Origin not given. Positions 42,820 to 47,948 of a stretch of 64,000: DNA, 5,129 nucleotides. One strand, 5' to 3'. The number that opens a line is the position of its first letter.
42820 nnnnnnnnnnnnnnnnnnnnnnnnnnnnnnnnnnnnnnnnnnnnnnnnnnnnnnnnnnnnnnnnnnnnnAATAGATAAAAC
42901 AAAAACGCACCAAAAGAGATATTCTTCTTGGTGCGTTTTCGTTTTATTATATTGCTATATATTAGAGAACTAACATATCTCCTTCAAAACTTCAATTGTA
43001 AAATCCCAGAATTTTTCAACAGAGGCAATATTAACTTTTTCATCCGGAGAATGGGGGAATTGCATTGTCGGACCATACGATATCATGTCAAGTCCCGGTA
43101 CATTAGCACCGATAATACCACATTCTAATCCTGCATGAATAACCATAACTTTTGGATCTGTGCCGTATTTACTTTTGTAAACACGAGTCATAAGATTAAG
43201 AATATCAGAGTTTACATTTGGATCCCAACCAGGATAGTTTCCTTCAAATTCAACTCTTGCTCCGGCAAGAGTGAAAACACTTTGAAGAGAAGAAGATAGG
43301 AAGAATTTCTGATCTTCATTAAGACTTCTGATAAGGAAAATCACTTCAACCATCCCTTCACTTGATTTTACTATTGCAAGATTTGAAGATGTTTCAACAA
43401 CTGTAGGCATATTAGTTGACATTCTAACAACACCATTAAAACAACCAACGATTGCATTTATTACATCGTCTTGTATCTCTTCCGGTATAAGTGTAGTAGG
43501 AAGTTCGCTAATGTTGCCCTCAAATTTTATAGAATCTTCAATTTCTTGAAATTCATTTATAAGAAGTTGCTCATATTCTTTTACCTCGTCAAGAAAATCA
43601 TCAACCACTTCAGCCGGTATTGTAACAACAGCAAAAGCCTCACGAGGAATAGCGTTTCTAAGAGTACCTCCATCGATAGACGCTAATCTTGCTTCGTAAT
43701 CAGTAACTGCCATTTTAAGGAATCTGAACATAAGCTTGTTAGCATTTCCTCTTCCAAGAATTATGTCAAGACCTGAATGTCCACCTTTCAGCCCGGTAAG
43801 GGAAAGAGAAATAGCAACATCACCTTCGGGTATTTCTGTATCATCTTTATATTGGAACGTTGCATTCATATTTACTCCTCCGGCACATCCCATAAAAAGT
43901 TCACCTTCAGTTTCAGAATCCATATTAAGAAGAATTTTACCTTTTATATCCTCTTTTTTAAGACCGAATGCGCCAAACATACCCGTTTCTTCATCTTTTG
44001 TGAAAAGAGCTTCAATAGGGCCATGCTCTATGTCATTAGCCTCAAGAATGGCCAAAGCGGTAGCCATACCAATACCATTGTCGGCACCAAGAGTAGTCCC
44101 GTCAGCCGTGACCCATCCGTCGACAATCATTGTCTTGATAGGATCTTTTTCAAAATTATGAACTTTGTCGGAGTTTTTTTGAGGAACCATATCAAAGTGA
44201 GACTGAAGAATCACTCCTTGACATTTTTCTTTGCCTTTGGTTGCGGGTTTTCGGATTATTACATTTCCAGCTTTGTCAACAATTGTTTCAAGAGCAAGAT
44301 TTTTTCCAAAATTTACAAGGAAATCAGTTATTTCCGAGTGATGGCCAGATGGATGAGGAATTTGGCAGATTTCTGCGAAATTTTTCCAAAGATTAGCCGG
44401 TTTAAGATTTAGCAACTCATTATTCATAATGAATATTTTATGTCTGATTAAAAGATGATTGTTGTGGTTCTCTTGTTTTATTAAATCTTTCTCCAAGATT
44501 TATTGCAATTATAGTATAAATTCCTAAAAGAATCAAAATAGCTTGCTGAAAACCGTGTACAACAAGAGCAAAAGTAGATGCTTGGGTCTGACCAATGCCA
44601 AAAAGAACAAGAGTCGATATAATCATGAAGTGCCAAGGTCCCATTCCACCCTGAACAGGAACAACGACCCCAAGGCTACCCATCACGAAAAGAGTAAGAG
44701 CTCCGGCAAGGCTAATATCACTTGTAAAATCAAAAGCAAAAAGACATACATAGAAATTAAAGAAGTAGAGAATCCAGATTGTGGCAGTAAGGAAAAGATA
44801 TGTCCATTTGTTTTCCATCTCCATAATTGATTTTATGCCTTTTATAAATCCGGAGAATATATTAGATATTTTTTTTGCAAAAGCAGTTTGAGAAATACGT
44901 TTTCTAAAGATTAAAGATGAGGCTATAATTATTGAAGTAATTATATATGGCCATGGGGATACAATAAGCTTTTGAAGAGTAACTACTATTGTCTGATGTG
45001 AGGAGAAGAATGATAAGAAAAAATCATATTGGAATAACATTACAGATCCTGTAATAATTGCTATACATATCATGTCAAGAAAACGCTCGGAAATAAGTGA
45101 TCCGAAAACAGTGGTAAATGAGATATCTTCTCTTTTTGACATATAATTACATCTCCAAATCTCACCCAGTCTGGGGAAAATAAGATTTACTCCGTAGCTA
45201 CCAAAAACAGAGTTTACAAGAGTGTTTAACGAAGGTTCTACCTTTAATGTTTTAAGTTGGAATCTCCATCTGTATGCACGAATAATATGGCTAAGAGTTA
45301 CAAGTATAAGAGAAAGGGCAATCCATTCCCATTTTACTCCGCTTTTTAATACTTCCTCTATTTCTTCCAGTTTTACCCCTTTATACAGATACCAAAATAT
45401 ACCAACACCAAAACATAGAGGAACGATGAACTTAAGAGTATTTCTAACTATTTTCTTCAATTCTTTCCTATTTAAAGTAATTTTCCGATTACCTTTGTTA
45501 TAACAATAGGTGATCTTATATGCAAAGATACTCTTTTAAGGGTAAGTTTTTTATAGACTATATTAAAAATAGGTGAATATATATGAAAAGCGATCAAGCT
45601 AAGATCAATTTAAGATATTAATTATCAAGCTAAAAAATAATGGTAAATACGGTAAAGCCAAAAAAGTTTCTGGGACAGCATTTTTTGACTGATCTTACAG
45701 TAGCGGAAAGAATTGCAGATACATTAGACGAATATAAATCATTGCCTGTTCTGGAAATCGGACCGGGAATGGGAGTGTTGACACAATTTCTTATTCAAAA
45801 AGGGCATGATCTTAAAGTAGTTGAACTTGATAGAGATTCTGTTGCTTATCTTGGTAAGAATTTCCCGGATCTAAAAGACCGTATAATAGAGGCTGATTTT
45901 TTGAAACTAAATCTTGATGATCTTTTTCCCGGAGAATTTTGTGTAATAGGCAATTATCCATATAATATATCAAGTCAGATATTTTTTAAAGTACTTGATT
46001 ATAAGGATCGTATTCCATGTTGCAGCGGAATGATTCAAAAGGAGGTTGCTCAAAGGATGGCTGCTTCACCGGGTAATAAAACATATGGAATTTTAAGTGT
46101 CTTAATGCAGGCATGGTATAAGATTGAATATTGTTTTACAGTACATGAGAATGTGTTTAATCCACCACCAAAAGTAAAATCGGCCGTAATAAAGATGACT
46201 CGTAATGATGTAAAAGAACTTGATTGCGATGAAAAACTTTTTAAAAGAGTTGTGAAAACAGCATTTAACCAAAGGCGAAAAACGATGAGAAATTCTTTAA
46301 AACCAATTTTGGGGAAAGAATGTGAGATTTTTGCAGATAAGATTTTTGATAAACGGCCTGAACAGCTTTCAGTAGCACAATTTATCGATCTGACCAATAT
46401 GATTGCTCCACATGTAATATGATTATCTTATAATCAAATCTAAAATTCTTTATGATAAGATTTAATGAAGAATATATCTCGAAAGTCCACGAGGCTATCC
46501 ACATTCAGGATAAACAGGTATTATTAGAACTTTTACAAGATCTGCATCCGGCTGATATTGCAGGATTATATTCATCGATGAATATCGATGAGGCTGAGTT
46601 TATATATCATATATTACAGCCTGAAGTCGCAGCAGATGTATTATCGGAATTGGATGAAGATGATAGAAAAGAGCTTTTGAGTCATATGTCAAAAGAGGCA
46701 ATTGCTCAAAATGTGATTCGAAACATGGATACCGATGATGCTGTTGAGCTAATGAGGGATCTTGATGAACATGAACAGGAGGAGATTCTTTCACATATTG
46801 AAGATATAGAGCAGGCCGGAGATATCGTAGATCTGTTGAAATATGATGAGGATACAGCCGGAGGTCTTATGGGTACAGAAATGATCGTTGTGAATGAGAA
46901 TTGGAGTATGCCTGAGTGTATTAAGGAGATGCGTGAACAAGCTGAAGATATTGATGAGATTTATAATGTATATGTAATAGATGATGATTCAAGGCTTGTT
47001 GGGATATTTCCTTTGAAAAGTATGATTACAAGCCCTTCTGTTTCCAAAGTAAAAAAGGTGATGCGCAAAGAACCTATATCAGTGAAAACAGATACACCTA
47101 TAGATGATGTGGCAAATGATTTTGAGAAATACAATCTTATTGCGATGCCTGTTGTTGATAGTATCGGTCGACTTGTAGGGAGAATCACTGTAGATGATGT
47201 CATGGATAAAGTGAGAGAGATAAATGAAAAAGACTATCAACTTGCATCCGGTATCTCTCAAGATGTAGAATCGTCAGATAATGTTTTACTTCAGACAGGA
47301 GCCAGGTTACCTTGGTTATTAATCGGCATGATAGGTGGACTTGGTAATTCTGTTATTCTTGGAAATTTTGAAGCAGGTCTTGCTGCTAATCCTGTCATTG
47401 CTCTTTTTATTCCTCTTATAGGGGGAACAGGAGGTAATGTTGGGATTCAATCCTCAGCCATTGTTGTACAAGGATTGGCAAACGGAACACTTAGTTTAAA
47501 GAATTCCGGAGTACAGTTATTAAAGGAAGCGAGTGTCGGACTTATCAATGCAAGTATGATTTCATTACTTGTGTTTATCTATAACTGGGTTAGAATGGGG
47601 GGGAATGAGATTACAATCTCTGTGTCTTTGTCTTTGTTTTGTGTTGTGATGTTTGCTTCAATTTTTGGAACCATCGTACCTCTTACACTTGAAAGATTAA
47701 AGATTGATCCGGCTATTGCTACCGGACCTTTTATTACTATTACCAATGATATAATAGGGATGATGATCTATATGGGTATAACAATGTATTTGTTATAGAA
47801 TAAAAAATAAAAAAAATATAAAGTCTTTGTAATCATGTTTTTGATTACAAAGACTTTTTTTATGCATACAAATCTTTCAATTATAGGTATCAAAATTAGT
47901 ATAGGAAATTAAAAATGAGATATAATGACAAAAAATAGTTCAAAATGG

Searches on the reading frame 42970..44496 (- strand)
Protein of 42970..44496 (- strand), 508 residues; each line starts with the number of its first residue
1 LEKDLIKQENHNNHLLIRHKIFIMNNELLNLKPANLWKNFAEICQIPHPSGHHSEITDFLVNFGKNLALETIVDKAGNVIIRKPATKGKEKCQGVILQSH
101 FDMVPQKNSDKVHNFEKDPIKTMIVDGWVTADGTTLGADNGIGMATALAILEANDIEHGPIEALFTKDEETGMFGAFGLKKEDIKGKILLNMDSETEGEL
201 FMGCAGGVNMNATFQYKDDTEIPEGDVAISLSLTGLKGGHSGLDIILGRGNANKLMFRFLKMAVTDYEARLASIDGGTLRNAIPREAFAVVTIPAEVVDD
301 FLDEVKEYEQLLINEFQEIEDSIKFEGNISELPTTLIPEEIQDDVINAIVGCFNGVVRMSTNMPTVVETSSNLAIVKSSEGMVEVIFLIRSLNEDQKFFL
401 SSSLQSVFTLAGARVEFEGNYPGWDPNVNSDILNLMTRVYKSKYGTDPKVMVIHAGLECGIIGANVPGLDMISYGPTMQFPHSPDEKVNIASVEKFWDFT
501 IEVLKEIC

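Call 72: search_protein_families(library=pfam, proteins=[window:42970-44496:-], max_evalue=0.00001)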
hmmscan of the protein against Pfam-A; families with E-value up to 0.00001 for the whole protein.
window:42970-44496:- (508 aa): 2 families
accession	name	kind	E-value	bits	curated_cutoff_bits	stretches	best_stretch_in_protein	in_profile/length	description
PF01546.33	Peptidase_M20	-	1.4e-16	61.4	24.6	1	96-499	1-199/206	Peptidase family M20/M25/M40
PF07687.19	M20_dimer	-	1.3e-09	38.4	21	1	233-316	3-103/107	Peptidase dimerisation domain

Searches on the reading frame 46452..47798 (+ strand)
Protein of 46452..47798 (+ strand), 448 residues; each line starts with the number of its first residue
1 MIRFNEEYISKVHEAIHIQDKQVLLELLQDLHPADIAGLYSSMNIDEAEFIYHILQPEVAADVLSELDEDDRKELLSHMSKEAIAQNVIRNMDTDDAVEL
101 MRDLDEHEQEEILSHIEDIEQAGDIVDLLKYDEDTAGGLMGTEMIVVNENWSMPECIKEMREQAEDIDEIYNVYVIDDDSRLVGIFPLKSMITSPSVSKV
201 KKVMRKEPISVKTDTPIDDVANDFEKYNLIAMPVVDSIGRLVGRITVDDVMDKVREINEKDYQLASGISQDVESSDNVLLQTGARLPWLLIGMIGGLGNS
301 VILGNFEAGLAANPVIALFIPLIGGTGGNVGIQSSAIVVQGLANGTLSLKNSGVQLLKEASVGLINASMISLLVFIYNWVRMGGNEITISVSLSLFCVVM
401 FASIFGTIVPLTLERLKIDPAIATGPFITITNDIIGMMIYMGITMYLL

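Call 72: search_protein_families(library=pfam, proteins=[window:46452-47798:+], max_evalue=0.00001)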
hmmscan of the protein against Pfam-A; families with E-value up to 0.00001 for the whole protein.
window:46452-47798:+ (448 aa): 4 families
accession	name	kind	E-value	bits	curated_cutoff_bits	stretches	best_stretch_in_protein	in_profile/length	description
PF01769.21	MgtE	-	1.1e-31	110.2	27.6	1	320-443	1-125/125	Divalent cation transporter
PF03448.22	MgtE_N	-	1.4e-23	83.8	25.9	1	31-134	1-102/102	MgtE intracellular N domain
PF00571.33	CBS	-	7.2e-19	68.3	24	2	200-254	1-55/57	CBS domain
PF14841.11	FliG_M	-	3e-06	27.8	25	0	51-81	19-49/76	FliG middle domain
